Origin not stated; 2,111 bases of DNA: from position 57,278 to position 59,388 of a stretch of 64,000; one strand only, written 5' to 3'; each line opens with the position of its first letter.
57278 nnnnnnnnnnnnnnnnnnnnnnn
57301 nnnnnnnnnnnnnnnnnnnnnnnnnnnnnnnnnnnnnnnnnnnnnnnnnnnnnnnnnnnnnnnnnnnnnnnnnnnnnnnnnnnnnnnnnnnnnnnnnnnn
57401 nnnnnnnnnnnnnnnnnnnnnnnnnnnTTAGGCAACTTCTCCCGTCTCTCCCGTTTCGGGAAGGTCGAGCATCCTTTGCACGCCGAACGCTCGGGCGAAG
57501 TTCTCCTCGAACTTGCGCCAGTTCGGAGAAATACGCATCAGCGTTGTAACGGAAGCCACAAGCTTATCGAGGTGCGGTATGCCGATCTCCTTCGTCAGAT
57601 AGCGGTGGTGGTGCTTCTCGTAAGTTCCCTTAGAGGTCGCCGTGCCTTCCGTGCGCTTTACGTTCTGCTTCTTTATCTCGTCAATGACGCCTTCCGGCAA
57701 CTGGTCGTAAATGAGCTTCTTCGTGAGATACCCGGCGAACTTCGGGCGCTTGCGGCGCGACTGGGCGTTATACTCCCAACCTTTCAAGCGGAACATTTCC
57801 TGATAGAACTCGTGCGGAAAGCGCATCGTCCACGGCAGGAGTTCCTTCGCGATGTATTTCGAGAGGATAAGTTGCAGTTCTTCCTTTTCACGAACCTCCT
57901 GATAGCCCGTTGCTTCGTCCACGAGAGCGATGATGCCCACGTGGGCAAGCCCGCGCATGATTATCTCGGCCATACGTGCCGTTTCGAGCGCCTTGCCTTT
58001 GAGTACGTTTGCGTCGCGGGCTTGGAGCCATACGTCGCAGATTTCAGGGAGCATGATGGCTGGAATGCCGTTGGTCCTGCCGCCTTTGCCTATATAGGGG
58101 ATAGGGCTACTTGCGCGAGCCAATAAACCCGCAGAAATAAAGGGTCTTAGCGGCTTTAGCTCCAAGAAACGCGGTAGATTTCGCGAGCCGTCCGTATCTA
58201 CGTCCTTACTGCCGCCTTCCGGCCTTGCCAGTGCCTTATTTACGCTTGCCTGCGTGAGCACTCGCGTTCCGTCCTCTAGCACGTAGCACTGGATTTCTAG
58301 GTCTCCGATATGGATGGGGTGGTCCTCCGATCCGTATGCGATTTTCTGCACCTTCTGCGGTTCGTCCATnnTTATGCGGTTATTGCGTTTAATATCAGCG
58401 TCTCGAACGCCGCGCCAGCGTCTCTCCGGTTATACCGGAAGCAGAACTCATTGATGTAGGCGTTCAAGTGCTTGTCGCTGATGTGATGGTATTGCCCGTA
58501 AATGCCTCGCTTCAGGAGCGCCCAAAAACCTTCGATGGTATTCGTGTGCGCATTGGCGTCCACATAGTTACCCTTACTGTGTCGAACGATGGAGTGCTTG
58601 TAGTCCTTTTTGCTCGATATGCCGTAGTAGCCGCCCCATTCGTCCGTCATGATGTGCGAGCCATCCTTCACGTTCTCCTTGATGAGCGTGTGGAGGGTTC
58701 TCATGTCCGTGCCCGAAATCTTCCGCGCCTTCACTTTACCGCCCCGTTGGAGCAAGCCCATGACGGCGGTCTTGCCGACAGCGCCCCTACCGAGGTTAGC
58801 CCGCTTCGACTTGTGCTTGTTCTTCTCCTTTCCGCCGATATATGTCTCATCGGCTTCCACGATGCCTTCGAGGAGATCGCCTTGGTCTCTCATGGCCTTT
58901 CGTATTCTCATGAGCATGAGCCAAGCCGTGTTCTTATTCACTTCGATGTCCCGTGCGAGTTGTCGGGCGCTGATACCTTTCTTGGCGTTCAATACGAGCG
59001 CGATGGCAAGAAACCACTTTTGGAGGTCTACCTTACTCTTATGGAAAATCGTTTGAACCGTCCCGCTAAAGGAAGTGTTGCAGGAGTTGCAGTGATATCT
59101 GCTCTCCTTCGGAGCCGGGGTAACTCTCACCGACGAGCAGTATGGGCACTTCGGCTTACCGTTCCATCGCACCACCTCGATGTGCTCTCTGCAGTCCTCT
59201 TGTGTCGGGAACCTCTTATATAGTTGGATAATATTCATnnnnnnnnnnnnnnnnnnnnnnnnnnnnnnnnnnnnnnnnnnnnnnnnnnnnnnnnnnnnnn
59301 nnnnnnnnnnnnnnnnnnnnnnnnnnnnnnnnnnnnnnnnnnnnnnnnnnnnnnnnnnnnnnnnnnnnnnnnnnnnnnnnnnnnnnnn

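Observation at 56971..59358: Intact IS1595-family transposon with 8-bp target-site duplication carrying three passenger genes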

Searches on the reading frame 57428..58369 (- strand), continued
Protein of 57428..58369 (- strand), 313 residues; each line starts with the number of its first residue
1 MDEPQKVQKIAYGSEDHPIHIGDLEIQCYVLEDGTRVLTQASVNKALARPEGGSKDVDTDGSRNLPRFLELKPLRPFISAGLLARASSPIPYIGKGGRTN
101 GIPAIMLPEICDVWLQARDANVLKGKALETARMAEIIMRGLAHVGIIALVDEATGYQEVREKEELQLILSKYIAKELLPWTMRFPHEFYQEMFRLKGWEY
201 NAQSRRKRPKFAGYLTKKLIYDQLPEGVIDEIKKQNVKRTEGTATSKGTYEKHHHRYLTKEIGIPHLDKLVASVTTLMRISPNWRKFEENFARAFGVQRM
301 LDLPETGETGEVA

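Call 101: get_annotated_region(hit=H55, flank=4000)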
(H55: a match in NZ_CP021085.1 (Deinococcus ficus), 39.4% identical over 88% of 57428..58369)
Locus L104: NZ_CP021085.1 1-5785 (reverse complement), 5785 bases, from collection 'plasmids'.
description: Deinococcus ficus strain CC-FR2-10 plasmid pDFI4, complete sequence
organism: Deinococcus ficus (NCBI taxid 317577)
taxonomy: Bacteria; Deinococcota; Deinococci; Deinococcales; Deinococcaceae; Deinococcus; Deinococcus ficus
host: -; source: Ficus religiosa L.,cell culture,rhizosphere,rhizosphere; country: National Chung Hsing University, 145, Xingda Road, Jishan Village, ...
typing (MOB-suite, as given by PLSDB): non-mobilizable
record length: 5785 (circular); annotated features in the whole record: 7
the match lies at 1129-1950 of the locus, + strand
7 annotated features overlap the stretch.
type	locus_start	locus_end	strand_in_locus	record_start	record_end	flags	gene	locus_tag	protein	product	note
CDS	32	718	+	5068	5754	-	-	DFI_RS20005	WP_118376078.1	hypothetical protein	-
CDS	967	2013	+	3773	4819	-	-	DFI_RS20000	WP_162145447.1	P63C domain-containing protein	-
CDS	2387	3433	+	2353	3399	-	-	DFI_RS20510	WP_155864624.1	hypothetical protein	-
CDS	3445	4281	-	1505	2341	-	-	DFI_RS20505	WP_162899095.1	hypothetical protein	-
CDS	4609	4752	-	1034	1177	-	-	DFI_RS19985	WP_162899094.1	hypothetical protein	-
CDS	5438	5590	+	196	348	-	-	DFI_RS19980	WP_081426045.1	helix-turn-helix domain-containing protein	-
CDS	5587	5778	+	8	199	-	-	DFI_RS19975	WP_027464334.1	hypothetical protein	-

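Call 102: get_annotated_region(hit=H58, flank=5000)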
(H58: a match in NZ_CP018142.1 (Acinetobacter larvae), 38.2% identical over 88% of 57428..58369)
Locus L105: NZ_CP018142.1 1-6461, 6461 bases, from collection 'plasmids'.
description: Acinetobacter larvae strain BRTC-1 plasmid pRW2, complete sequence
organism: Acinetobacter larvae (NCBI taxid 1789224)
taxonomy: Bacteria; Pseudomonadota; Gammaproteobacteria; Moraxellales; Moraxellaceae; Acinetobacter; Acinetobacter larvae
host: -; source: Omphisa fuscidentalis Hampson; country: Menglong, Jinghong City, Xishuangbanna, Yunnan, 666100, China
typing (MOB-suite, as given by PLSDB): mobilizable; replicon rep_cluster_1276; relaxase MOBQ
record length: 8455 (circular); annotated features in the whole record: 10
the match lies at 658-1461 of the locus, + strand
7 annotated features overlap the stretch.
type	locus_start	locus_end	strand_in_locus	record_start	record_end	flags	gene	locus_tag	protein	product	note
CDS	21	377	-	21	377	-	-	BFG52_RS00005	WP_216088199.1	LlaMI family restriction endonuclease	-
CDS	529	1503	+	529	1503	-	-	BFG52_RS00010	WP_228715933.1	P63C domain-containing protein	-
CDS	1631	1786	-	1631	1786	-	-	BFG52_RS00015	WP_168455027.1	hypothetical protein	-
CDS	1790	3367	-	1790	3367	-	-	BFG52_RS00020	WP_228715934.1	MobA/MobL family protein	-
CDS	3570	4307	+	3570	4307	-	-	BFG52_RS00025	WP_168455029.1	hypothetical protein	-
CDS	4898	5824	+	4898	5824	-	repM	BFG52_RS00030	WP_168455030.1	replication initiation protein RepM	GO:0006270 - DNA replication initiation [Evidence IEA]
CDS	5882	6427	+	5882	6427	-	-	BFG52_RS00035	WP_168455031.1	plasmid replication DNA-binding protein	-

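Call 103: get_annotated_region(hit=H51, flank=4000)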
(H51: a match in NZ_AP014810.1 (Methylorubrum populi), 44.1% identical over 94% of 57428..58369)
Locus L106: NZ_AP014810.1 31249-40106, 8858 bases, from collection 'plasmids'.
description: Methylorubrum populi strain P-1M plasmid pMPPM01, complete sequence
organism: Methylorubrum populi (NCBI taxid 223967)
taxonomy: Bacteria; Pseudomonadota; Alphaproteobacteria; Hyphomicrobiales; Methylobacteriaceae; Methylorubrum; Methylorubrum populi
host: -; source: -; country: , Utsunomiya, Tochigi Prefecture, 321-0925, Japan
typing (MOB-suite, as given by PLSDB): mobilizable; replicon rep_cluster_684; relaxase MOBQ
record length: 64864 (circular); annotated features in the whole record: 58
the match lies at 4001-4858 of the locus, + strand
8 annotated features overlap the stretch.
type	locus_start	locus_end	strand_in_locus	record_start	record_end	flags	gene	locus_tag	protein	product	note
CDS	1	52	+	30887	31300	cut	-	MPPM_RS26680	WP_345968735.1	putative toxin-antitoxin system toxin component, PIN family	-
CDS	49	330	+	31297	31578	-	-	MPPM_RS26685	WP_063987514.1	toxin-antitoxin system HicB family antitoxin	-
CDS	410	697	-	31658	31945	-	-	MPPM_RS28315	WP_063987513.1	WGR domain-containing protein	-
CDS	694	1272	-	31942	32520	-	-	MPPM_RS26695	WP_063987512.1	recombinase family protein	GO:0006310 - DNA recombination [Evidence IEA]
CDS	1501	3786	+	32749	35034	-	-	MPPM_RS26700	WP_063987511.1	AAA family ATPase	-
CDS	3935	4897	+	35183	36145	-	-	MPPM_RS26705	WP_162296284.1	P63C domain-containing protein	-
CDS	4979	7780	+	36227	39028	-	-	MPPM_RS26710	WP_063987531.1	DNA methyltransferase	-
CDS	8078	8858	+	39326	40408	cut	-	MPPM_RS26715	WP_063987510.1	ionic transporter y4hA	-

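Call 106: search_protein_families(library=pfam, alignment_id=A2, max_evalue=0.0001)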
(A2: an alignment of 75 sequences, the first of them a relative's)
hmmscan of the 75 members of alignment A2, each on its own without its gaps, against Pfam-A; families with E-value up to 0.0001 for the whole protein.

A. member 1, L002:1266-1754:+ (163 aa): 4 families
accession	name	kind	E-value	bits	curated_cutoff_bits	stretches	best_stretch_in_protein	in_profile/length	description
PF02742.21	Fe_dep_repr_C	-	4.4e-20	71.9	27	1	66-134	1-69/70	Iron dependent repressor, metal binding and dimerisation domain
PF01325.25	Fe_dep_repress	-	2.5e-14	53.6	26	1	6-61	3-58/60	Iron dependent repressor, N-terminal DNA binding domain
PF12802.13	MarR_2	-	4.3e-06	27.2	27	1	21-59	17-54/61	MarR family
PF01047.28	MarR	-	4.2e-05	23.8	24.6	1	25-58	17-50/59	MarR family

B. families by the number of members that match (of 75 scanned): 52 families (the first 25 are shown)
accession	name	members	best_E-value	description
PF01555.25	N6_N4_Mtase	3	4e-47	DNA methylase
PF00890.30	FAD_binding_2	1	8.7e-97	FAD binding domain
PF00144.29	Beta-lactamase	1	8.7e-67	Beta-lactamase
PF01695.23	IstB_IS21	1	4.4e-59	IstB-like ATP binding protein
PF07228.17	SpoIIE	1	7.9e-50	Stage II sporulation protein E (SpoIIE)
PF02541.22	Ppx-GppA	1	1.9e-45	Ppx/GppA phosphatase family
PF12762.13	DDE_Tnp_IS1595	1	1.1e-41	ISXO2-like transposase domain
PF01914.23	MarC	1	1e-40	MarC family integral membrane protein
PF17036.11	CBP_BcsS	1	4.8e-40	Cellulose biosynthesis protein BcsS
PF09553.16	RE_Eco47II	1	5.6e-34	Eco47II restriction endonuclease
PF02678.22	Pirin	1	1.3e-33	Pirin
PF02586.19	SRAP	1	8.4e-31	SOS response associated peptidase (SRAP)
PF05726.19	Pirin_C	1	2.3e-29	Pirin C-terminal cupin domain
PF12796.13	Ank_2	1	2.2e-28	Ankyrin repeats (3 copies)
PF00023.36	Ank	1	1.1e-24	Ankyrin repeat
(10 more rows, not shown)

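Call 108: search_protein_families(library=pfam, alignment_id=A3, max_evalue=0.0001)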
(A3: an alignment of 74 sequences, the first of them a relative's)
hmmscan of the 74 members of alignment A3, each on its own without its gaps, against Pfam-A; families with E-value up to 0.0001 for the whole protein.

A. member 1, L003:5071-5673:- (201 aa): 0 families

B. families by the number of members that match (of 74 scanned): 26 families (the first 25 are shown)
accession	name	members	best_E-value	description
PF12760.12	Zn_ribbon_IS1595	21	1.6e-13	Transposase zinc-ribbon domain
PF12762.13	DDE_Tnp_IS1595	18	4.2e-47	ISXO2-like transposase domain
PF03400.19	DDE_Tnp_IS1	4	1.1e-06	IS1 transposase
PF13560.12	HTH_31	2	5.9e-07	Helix-turn-helix domain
PF07364.17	DUF1485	1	2e-94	Metallopeptidase family M81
PF07171.17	MlrC_C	1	2.6e-53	MlrC C-terminus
PF00239.26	Resolvase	1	2.1e-41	Resolvase, N terminal domain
PF00665.32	rve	1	3.4e-25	Integrase core domain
PF03401.19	TctC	1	7.5e-19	Tripartite tricarboxylate transporter family receptor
PF13683.12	rve_3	1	1.8e-18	Integrase core domain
PF18899.5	DUF5655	1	3.1e-15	Domain of unknown function (DUF5655)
PF13276.12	HTH_21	1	7.8e-15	HTH-like domain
PF00574.28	CLP_protease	1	5.7e-13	Clp protease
PF07508.19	Recombinase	1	3.3e-12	Recombinase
PF13643.11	DUF4145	1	1.5e-09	Domain of unknown function (DUF4145)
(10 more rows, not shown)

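Call 112: fold_search(model_id=the predicted structure, library=pdb)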
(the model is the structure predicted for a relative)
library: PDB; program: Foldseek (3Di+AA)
matches with E <= 10: 117; with E <= 0.001: 0
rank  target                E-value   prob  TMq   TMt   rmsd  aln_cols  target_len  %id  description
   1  7udi_A                6.7e-02  0.60  0.24  0.33  17.8       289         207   12  Full-length dimer of DNA-Damage Response Protein C from Deinococcus radiodurans (released 2023-02-22)
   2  6s3l_C                1.2e+00  0.11  0.14  0.20  21.3       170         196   10  Structure of the core of the flagellar export apparatus from Vibrio mimicus, the FliPQR-FlhB complex. (released 2020-03-25)
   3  4otp                  1.2e+00  0.05  0.11  0.14  19.0       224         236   12  Crystal structure of the catalytic domain of the human RioK1 atypical protein kinase in complex with ADP/Mg2+ (released 2014-07-02)
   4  5yje_C                1.7e+00  0.06  0.13  0.13  16.9       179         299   15  Crystal structure of HIRA(644-1017) (released 2018-06-20)
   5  2r6e_A                1.8e+00  0.12  0.12  0.10  18.4        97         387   18  Crystal Form B2 (released 2007-11-06)
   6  6npf_F                2.1e+00  0.03  0.10  0.09  12.6       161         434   15  Structure of E.coli enolase in complex with an analog of the natural product SF-2312 metabolite. (released 2019-11-27)
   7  8ptk_e                2.5e+00  0.02  0.11  0.02  27.4       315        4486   10  Composite structure of Dynein-Dynactin-JIP3-LIS1 (released 2024-03-27)
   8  6fai_l                2.6e+00  0.05  0.12  0.13  11.7       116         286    9  Structure of a eukaryotic cytoplasmic pre-40S ribosomal subunit (released 2018-02-28)
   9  2czo_MODEL_1_A        2.8e+00  0.03  0.06  0.12   9.8        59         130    8  Solution Structure of the PX Domain of Bem1p (released 2006-10-03)
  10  6npf_B                2.9e+00  0.03  0.11  0.09  12.4       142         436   15  Structure of E.coli enolase in complex with an analog of the natural product SF-2312 metabolite. (released 2019-11-27)
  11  6bfy_A                2.9e+00  0.02  0.11  0.09  12.9       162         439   14  Crystal structure of enolase from Escherichia coli with bound 2-phosphoglycerate substrate (released 2018-10-31)
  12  6bfz_D                2.9e+00  0.02  0.11  0.09  12.7       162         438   15  Crystal structure of enolase from E. coli with a mixture of apo form, substrate, and product form (released 2018-10-31)
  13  8jsu_D                3.1e+00  0.03  0.13  0.14  12.1       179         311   14  The crystal structure of TvaE in complex with TvaLP (released 2025-09-03)
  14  6npf_D                3.1e+00  0.02  0.11  0.09  12.8       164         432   13  Structure of E.coli enolase in complex with an analog of the natural product SF-2312 metabolite. (released 2019-11-27)
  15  8a22_Bl               3.6e+00  0.06  0.05  0.12   8.4        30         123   17  Structure of the mitochondrial ribosome from Polytomella magna (released 2022-11-16)
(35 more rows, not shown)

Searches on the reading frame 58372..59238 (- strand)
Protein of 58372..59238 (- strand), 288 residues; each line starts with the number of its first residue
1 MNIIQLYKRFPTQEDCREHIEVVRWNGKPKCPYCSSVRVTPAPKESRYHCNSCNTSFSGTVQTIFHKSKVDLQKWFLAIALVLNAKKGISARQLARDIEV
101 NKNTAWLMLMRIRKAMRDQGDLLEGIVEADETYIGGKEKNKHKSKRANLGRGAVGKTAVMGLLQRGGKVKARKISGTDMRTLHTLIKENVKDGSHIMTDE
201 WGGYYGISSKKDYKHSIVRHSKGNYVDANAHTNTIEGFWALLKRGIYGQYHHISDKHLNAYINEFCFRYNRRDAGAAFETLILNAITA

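Call 3: search_protein_families(library=pfam, proteins=[window:58372-59238:-], max_evalue=0.1)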
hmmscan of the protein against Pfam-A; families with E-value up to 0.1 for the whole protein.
window:58372-59238:- (288 aa): 4 families
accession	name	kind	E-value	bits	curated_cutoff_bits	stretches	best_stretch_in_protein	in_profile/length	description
PF12762.13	DDE_Tnp_IS1595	-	8.2e-43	146.5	27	1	123-270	2-153/153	ISXO2-like transposase domain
PF12760.12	Zn_ribbon_IS1595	-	3.5e-08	33.7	25.4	1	11-55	1-45/46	Transposase zinc-ribbon domain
PF09723.15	Zn_ribbon_8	-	0.0065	16.9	34.4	0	14-37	9-35/41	Zinc ribbon domain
PF08279.18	HTH_11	-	0.03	14.7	25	1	79-114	6-41/55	HTH domain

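Call 6: search_protein_families(library=phrogs, proteins=[window:58372-59238:-], max_evalue=0.01)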
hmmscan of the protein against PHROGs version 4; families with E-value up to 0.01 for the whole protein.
window:58372-59238:- (288 aa): 3 families
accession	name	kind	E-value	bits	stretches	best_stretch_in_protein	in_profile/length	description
phrog_25593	-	unknown function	1.9e-44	153.2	1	10-273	21-305/344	-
phrog_9697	-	unknown function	6.5e-26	92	1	87-229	21-158/164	-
phrog_13752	-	unknown function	2.5e-13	51.1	1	155-273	2-117/131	-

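Call 7: search_protein_families(library=padloc, proteins=[window:58372-59238:-], max_evalue=0.1)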
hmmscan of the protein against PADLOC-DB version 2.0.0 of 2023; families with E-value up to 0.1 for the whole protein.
window:58372-59238:- (288 aa): 0 families

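Call 8: search_protein_families(library=ncbifam, proteins=[window:58372-59238:-], max_evalue=0.1)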
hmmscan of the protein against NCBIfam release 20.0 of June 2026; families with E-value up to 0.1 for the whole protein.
window:58372-59238:- (288 aa): 8 families
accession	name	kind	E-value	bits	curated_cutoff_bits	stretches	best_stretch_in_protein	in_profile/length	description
NF033547.1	transpos_IS1595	equivalog_domain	3.8e-65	219.8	75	1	67-272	1-215/215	IS1595 family transposase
NF033558.1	transpos_IS1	equivalog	3.6e-06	27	100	1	31-210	1-169/199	IS1 family transposase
NF040595.1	HTH_Cbp1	equivalog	0.0049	16.8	140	1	53-115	25-89/135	CRISPR DNA repeat-binding protein Cbp1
NF003058.0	PRK03976.1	equivalog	0.016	15.1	87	1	26-60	34-67/91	50S ribosomal protein L37ae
NF049902.1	FTL_1293_fam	exception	0.06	13.5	170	1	81-144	15-71/150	FTL_1293 family small RNA FtrC-regulated protein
NF033545.0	transpos_IS630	equivalog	0.062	12.7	100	0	80-114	4-38/299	IS630 family transposase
NF009170.0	PRK12517.1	subfamily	0.074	12.5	197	0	80-119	136-175/188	RNA polymerase sigma factor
NF050000.1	IS1_IS1595_Zn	domain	0.1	13.2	28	0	31-59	1-33/34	IS1/IS1595 family N-terminal zinc-binding domain-containing protein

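Call 14: find_encoding_contigs(protein=window:58372-59238:-, flank=6000, max_places=10)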
Protein window:58372-59238:- (288 aa): 2 contigs read that carry it; 1 place shown.
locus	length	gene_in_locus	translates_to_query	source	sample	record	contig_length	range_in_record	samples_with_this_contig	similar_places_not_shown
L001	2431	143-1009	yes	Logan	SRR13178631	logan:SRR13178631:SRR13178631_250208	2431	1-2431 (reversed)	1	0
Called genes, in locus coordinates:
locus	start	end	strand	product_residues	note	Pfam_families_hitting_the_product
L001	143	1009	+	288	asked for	PF12760:Zn_ribbon_IS1595, PF12762:DDE_Tnp_IS1595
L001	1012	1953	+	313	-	PF10546:P63C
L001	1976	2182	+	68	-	-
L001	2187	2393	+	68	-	-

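Call 38: search_dna_similar(query=window:58372-59238:-, collection=plasmids, mode=protein, max_rows=25)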
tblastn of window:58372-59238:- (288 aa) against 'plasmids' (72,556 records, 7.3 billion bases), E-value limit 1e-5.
Records with a match: 517; places in all: 723; records where one place covers at least 80% of the query: 396.
Best place of each record, by identity: <60% 517.
By first word of the organism name: Sinorhizobium 41; Ralstonia 35; Pseudosulfitobacter 30; Acinetobacter 29; Aeromonas 21; Xanthomonas 18; Mesorhizobium 15; Rhizobium 15; Chondrinema 13; Haloarcula 12; and 124 more.
By predicted mobility (MOB-suite, as given by PLSDB): non-mobilizable 273; conjugative 141; mobilizable 103.
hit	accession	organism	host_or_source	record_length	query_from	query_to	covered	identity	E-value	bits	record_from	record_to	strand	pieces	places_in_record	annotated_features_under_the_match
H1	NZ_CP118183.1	Entomospira culicis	Culex pipiens,cell culture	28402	2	286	99%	48.3%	1e-79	269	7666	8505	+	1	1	IS1595 family transposase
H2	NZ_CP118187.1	Entomospira culicis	Culex pipiens,cell culture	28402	2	286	99%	48.3%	1e-79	269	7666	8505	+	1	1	IS1595 family transposase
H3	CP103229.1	Bacteroides faecis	Homo sapiens,cell culture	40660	2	285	99%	45.2%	2e-66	231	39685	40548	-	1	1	IS1595 family transposase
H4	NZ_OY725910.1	Bacteroides finegoldii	-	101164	2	272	94%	46.2%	6e-65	227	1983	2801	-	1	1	none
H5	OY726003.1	Phocaeicola massiliensis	-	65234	2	286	99%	42.0%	6e-60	212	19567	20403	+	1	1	record has no annotation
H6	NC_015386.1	Treponema succinifaciens DSM 2489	colon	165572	1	288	100%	39.0%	3e-51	187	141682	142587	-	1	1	IS1595 family transposase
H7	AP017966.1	Candidatus Megaera polyxenophila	-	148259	1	286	99%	38.9%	2e-55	199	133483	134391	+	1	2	transposase | hypothetical protein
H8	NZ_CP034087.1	Methylocystis rosea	cell culture,groundwater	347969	2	273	94%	39.5%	4e-60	213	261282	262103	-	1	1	IS1595 family transposase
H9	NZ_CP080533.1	Mesorhizobium sp. AR02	Oxytropis sp.,Cell culture,root nodule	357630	17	274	90%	40.9%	1e-41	195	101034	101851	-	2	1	none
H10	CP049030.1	Rhodobacteraceae bacterium SC52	Apostichopus japonicus,pure ...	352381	2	259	90%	40.8%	1e-56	203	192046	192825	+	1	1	none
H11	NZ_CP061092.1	Roseomonas marmotae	Marmota himalayana,pure culture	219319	10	274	92%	39.4%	9e-52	189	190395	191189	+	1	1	IS1595 family transposase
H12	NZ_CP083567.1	Sulfitobacter sp. W027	-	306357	2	272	94%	37.4%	1e-45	171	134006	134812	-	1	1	IS1595 family transposase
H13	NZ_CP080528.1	Mesorhizobium sp. AR07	Oxytropis sp.,Cell culture,root nodule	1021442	8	272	92%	38.1%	8e-47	174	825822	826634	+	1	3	record has no annotation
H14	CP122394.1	Geminicoccaceae bacterium SCSIO 64248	Montipora informis (coral)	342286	1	286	99%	34.1%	2e-45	171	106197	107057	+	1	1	IS1595 family transposase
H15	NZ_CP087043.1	Pseudosulfitobacter pseudonitzschiae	Mediolabrus comicus,The surface ...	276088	19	274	89%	37.5%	1e-42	162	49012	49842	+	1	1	IS1595 family transposase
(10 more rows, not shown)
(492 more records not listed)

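Call 41: get_annotated_region(hit=H1, flank=3500)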
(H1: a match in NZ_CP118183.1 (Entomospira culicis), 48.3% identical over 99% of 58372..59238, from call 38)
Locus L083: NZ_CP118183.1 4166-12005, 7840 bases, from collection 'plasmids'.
description: Entomospira culicis strain BR151 plasmid p28, complete sequence
organism: Entomospira culicis (NCBI taxid 2719989)
taxonomy: Bacteria; Spirochaetota; Spirochaetia; Spirochaetales; Spirochaetaceae; Entomospira; Entomospira culicis
host: -; source: Culex pipiens,cell culture; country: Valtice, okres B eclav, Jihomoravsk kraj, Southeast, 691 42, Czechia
typing (MOB-suite, as given by PLSDB): non-mobilizable
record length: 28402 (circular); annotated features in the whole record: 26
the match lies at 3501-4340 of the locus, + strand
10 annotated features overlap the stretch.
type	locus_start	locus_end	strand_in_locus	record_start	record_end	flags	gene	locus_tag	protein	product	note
CDS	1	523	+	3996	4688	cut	-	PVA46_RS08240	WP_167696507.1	hypothetical protein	-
CDS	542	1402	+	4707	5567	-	-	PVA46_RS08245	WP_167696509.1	hypothetical protein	-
CDS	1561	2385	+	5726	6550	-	-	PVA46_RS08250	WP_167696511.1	Bro-N domain-containing protein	-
CDS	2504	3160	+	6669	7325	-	-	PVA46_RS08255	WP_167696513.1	hypothetical protein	-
CDS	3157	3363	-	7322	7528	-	-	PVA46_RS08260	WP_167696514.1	hypothetical protein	-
CDS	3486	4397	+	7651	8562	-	-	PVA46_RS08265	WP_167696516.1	IS1595 family transposase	-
CDS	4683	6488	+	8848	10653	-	-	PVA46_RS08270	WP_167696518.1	AAA family ATPase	-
CDS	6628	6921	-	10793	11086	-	-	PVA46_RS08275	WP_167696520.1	hypothetical protein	-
CDS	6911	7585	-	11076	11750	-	-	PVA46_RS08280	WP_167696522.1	ParA family protein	-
CDS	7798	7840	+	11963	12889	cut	-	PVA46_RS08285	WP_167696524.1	hypothetical protein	-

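Call 52: list_cluster_members(proteins=[P0001, window:58372-59238:-, window:59879-62056:+, window:57199-57435:-, window:56988-57194:-, window:56156-56914:+])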
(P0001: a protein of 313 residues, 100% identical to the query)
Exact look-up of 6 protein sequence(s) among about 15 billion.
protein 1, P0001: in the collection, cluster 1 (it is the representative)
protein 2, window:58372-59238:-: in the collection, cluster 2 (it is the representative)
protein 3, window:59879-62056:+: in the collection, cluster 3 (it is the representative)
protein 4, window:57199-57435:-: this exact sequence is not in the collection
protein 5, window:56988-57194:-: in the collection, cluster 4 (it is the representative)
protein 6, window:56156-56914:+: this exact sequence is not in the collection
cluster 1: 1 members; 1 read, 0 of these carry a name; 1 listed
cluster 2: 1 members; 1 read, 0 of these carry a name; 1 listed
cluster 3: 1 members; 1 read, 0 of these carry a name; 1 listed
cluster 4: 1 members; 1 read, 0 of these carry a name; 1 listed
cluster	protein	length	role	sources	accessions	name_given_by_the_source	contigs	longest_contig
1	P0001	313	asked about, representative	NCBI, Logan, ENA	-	-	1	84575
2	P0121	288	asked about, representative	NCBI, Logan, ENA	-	-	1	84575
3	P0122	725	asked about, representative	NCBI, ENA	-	-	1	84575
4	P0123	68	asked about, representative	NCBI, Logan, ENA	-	-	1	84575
